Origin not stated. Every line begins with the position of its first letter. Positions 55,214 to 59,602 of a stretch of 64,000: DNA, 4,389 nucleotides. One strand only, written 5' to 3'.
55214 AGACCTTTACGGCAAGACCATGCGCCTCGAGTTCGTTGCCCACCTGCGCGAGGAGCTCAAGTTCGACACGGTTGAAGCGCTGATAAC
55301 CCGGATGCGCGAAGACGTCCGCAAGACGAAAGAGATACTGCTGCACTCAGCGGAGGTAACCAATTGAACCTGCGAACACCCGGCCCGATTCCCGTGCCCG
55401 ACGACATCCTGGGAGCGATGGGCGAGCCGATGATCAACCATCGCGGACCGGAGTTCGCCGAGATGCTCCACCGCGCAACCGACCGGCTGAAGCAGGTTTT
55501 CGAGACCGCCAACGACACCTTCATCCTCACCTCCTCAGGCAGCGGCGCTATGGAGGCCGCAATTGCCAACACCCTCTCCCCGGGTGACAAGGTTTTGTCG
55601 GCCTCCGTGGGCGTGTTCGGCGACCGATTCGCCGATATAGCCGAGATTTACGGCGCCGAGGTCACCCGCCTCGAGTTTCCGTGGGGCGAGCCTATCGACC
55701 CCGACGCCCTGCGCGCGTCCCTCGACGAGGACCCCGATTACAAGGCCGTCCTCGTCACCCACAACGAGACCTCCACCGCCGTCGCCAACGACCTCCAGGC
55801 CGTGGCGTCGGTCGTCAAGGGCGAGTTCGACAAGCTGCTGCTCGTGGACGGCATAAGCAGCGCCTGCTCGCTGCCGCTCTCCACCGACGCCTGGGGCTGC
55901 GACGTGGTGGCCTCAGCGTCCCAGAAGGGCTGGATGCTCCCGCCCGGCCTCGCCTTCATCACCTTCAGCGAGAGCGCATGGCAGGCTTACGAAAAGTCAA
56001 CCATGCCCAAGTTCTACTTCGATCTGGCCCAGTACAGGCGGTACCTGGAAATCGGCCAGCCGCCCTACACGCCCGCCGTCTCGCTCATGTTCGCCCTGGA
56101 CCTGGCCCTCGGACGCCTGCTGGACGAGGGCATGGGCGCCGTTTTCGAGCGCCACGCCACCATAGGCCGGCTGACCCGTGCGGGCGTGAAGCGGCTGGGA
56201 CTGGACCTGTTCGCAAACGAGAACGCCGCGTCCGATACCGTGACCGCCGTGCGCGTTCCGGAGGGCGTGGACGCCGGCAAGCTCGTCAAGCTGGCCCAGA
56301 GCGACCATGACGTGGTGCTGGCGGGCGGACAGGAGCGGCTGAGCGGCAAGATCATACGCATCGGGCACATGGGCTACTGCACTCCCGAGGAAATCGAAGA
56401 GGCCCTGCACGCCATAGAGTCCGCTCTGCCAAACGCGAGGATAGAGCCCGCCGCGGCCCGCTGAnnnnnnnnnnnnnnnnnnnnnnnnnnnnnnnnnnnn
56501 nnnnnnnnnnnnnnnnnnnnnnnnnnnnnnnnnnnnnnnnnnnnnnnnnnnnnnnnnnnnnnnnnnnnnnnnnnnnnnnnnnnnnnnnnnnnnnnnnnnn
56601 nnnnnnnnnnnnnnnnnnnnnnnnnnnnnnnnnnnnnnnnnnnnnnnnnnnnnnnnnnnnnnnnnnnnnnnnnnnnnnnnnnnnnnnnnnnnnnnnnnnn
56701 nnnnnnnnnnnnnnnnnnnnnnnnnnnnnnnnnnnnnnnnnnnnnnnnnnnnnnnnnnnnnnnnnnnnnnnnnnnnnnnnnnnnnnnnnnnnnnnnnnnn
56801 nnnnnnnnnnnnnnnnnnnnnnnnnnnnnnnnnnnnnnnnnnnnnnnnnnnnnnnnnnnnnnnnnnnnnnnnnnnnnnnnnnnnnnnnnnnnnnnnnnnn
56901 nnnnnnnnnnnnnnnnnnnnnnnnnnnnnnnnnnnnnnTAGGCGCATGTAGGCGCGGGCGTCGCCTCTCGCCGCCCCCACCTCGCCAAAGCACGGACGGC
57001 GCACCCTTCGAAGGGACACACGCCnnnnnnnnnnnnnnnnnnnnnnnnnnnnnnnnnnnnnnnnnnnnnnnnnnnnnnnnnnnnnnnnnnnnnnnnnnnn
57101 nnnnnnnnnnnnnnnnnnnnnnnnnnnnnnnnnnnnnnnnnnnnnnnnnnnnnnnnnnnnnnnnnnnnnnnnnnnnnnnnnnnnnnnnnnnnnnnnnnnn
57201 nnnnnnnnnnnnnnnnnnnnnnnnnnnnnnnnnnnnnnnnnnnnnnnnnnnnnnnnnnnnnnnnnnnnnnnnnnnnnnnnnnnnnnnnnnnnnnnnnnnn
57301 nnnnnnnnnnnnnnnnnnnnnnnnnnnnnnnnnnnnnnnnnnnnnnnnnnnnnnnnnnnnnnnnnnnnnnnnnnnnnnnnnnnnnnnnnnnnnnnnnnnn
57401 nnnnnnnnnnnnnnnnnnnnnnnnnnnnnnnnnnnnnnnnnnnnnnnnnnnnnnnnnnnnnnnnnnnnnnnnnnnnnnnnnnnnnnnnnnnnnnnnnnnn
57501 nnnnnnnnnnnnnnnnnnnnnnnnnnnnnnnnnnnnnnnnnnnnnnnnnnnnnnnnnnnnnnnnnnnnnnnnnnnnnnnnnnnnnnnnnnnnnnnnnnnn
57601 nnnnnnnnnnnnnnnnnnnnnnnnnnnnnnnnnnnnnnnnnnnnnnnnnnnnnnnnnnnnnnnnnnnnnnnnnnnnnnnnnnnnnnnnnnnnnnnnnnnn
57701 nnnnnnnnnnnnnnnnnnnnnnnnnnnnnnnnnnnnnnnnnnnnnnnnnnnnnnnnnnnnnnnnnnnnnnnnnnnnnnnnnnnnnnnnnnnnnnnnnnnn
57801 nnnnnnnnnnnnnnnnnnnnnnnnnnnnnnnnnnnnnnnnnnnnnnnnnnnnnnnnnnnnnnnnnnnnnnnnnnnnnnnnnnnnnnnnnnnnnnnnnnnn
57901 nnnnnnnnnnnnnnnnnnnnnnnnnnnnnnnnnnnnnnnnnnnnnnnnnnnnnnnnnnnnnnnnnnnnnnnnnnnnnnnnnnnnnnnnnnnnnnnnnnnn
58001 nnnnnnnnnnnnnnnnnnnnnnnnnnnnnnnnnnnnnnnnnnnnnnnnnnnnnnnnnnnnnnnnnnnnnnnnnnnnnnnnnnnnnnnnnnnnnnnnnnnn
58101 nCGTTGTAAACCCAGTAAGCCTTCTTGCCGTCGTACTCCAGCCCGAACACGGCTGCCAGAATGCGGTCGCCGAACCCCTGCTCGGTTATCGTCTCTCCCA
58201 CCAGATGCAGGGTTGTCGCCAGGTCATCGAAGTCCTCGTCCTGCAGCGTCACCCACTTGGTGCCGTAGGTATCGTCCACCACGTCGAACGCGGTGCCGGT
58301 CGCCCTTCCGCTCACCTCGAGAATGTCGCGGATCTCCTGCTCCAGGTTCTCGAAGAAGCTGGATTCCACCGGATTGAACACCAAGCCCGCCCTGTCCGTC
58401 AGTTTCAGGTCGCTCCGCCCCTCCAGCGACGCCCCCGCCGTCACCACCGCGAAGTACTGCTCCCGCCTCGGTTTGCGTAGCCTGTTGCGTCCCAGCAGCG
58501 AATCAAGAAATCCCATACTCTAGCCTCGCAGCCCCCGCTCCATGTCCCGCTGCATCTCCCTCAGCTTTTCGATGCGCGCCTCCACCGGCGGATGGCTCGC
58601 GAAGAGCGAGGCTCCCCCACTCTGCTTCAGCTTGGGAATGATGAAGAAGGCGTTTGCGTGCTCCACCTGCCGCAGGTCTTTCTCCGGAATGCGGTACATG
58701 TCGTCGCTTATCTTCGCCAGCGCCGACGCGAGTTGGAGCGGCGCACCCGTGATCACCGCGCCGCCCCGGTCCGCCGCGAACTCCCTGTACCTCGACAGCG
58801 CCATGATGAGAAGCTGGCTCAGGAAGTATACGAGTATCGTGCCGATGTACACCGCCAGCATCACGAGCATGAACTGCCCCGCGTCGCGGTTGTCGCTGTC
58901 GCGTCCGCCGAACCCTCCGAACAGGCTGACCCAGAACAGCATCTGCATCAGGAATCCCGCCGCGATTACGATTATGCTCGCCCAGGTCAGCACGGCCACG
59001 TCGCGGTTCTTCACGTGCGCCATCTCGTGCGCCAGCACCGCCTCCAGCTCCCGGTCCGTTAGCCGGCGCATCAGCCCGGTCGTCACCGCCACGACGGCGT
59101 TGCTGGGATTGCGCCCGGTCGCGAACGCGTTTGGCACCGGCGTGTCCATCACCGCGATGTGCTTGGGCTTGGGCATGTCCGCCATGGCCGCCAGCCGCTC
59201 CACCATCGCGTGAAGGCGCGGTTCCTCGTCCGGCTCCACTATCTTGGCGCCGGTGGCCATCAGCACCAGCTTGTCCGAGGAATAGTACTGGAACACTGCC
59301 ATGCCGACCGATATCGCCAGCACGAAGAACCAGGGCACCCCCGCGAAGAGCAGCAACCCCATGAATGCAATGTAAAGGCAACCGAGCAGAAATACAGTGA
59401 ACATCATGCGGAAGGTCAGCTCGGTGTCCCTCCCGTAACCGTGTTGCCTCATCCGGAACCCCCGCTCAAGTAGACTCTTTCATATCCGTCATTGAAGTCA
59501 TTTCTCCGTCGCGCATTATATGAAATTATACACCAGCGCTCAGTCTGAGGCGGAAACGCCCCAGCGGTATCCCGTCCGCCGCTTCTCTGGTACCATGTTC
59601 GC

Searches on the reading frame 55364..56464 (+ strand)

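Call 60: search_protein_families(library=pfam, proteins=[window:55364-56464:+], max_evalue=0.0001)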
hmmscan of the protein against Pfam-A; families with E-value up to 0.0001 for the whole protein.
window:55364-56464:+ (366 aa): 2 families
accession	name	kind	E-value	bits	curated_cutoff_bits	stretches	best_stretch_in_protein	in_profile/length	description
PF00266.25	Aminotran_5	-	4.3e-19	69.2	21.5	1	23-344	33-368/371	Aminotransferase class-V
PF01053.26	Cys_Met_Meta_PP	-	8.3e-05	21.7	27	0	52-187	69-197/381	Cys/Met metabolism PLP-dependent enzyme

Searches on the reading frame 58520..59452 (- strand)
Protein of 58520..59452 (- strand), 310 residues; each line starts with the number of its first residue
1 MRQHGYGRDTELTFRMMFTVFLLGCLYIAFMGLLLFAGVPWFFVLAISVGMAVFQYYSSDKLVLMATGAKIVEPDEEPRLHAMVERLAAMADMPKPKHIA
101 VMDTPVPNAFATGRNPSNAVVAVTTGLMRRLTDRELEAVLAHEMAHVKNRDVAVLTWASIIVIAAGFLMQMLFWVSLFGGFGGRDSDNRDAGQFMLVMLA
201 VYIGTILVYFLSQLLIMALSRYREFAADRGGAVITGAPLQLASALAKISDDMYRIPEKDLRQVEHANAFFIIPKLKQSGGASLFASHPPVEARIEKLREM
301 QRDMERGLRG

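Call 60: search_protein_families(library=pfam, proteins=[window:58520-59452:-], max_evalue=0.0001)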
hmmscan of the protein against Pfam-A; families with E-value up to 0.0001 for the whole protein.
window:58520-59452:- (310 aa): 1 family
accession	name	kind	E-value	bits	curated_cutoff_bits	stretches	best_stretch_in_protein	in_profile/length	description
PF01435.24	Peptidase_M48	-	1.2e-38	133.2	20.3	1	75-300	2-185/186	Peptidase family M48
